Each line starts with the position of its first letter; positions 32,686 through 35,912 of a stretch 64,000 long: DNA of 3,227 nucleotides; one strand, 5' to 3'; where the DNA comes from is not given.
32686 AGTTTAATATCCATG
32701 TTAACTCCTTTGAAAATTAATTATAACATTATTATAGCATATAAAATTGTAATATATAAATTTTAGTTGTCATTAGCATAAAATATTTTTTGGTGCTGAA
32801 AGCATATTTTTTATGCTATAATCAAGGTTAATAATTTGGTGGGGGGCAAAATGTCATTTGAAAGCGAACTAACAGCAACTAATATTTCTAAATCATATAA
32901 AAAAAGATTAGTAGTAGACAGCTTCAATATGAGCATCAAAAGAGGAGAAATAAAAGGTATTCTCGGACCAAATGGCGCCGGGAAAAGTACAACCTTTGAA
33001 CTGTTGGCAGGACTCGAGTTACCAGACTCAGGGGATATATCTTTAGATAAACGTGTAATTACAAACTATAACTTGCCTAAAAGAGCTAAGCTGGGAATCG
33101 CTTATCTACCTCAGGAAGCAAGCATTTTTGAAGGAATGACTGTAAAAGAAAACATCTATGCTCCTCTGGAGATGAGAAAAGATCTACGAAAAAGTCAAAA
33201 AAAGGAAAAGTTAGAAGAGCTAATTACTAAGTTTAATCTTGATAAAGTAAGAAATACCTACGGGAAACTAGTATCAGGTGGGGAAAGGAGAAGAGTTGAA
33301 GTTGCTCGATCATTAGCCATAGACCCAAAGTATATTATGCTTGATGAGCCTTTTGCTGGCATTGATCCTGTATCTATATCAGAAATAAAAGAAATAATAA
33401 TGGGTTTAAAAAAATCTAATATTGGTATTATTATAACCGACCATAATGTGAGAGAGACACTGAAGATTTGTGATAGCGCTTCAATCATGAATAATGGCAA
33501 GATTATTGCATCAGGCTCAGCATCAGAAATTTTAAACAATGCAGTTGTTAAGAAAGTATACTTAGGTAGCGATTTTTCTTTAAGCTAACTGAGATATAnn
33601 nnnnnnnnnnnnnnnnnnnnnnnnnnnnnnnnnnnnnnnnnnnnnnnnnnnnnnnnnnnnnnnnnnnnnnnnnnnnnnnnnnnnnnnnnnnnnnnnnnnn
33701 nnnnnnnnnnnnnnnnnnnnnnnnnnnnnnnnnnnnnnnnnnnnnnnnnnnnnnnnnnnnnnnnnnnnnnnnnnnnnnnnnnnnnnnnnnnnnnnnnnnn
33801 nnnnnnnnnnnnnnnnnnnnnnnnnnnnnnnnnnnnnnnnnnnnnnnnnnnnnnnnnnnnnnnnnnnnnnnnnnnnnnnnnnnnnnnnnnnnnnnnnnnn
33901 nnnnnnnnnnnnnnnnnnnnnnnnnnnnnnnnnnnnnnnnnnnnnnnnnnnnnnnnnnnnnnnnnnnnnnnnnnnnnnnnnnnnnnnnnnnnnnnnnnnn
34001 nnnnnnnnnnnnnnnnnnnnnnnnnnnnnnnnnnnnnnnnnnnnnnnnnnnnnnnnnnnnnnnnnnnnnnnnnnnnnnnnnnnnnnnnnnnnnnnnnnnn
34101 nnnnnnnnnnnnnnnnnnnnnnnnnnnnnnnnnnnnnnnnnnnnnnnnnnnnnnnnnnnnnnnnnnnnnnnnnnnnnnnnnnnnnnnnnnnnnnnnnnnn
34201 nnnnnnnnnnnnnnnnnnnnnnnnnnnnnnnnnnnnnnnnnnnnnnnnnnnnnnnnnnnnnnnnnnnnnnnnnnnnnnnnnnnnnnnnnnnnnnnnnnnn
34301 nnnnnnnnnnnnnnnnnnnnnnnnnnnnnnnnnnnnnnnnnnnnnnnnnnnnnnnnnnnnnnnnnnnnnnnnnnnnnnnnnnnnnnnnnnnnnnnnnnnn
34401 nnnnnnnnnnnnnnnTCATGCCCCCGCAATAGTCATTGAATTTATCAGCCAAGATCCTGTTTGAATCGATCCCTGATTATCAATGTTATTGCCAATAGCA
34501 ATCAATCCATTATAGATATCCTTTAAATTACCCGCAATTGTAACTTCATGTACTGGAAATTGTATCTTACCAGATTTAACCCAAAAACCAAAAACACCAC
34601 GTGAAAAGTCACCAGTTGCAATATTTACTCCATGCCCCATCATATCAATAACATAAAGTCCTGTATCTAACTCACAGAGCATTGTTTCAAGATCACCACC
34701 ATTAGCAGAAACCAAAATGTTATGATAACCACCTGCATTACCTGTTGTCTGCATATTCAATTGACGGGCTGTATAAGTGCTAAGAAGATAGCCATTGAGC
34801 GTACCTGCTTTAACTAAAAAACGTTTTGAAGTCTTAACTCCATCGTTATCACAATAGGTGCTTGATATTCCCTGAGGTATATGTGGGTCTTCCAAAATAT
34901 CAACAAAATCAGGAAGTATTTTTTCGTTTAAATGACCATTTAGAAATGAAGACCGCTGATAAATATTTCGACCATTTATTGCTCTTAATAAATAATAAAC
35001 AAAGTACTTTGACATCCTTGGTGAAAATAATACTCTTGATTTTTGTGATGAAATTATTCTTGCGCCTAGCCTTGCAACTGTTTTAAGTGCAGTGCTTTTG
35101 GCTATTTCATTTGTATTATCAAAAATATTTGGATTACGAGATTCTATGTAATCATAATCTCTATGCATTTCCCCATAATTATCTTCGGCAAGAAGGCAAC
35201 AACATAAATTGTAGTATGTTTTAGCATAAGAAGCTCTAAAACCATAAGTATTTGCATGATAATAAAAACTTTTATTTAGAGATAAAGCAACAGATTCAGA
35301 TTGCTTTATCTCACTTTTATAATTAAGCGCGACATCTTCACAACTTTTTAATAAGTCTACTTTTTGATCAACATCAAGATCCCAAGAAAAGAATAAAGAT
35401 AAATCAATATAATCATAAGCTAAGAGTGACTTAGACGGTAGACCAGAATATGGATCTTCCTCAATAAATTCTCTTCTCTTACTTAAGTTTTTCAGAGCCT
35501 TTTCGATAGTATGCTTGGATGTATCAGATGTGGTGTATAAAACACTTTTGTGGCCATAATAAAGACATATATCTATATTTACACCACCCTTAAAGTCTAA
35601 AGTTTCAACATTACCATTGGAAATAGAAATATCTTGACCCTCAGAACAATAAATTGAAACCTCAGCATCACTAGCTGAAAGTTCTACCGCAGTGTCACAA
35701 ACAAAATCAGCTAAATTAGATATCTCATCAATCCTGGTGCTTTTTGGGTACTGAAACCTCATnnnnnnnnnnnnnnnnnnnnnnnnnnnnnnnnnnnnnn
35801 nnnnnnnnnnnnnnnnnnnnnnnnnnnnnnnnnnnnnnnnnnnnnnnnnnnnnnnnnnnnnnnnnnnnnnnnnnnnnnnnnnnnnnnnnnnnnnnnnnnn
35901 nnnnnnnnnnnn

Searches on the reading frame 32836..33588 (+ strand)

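Call 7: search_protein_families(library=pfam, proteins=[window:32836-33588:+], max_evalue=0.01)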
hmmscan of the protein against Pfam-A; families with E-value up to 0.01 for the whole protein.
window:32836-33588:+ (250 aa): 5 families
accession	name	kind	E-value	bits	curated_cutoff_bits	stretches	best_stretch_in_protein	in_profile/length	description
PF00005.33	ABC_tran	-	6.8e-32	111.4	25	1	28-174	2-137/137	ABC transporter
PF12399.14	BCA_ABC_TP_C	-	2.1e-06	27.6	25.5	1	222-247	1-26/27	Branched-chain amino acid ATP-binding cassette transporter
PF13304.12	AAA_21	-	2.2e-06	28.4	27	1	42-134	4-103/304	AAA domain, putative AbiEii toxin, Type IV TA system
PF13476.12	AAA_23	-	0.002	19.2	27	0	41-57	23-39/201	AAA domain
PF02463.25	SMC_N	-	0.0027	17.6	40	0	19-55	11-42/220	RecF/RecN/SMC N terminal domain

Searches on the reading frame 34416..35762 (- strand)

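Call 48: search_protein_families(library=pfam, proteins=[window:34416-35762:-], max_evalue=0.01)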
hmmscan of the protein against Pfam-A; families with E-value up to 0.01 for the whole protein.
window:34416-35762:- (448 aa): 3 families
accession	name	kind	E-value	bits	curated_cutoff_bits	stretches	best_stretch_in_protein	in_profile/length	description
PF19289.4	PmbA_TldD_3rd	-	1.3e-62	211.3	22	1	240-447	2-220/220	PmbA/TldA metallopeptidase C-terminal domain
PF19290.4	PmbA_TldD_2nd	-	2.3e-12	47.8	20.9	1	127-231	4-108/109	PmbA/TldA metallopeptidase central domain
PF01523.21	PmbA_TldD_1st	-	0.0034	17.9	20.9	1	33-92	1-60/65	PmbA/TldA metallopeptidase domain 1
